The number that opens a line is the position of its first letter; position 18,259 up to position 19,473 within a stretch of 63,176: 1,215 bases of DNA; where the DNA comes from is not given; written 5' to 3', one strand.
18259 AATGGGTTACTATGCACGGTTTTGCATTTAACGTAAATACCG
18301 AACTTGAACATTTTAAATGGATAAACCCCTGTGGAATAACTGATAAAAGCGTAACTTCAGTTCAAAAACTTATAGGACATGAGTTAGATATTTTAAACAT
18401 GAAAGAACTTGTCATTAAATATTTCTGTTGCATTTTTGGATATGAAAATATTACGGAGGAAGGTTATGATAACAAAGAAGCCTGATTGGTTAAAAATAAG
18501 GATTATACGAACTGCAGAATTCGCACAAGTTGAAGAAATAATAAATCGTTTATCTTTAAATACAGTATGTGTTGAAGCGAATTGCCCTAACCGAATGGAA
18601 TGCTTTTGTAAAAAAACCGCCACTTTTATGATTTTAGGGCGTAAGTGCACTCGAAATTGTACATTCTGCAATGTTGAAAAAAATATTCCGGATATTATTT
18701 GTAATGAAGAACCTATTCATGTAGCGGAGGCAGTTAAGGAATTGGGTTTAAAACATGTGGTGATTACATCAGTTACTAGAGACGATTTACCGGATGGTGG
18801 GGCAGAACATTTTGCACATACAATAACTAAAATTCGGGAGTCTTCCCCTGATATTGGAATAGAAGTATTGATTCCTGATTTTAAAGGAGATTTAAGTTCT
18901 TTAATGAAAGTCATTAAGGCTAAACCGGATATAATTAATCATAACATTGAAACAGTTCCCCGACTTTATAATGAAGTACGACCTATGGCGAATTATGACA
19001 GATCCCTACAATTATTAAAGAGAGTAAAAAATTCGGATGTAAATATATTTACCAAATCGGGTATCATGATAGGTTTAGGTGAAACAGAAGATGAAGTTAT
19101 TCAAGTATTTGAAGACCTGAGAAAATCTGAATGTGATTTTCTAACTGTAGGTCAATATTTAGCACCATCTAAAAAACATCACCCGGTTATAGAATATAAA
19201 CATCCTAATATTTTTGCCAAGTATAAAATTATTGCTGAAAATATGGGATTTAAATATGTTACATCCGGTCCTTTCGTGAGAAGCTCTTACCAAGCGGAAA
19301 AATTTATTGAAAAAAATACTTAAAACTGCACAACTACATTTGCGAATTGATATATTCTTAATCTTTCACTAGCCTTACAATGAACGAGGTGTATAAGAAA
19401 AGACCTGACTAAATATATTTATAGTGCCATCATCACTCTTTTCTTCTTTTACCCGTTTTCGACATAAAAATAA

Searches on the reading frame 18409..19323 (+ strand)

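Call 8: search_protein_families(library=pfam, proteins=[window:18409-19323:+], max_evalue=0.001)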
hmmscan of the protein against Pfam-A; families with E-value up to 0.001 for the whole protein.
window:18409-19323:+ (304 aa): 2 families
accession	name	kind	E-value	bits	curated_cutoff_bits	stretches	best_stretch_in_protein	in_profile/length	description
PF04055.27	Radical_SAM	-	1.4e-22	81.1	29.5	1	74-237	1-166/166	Radical SAM superfamily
PF16881.10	LIAS_N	-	6.7e-05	23.7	27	1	11-59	48-96/96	N-terminal domain of lipoyl synthase of Radical_SAM family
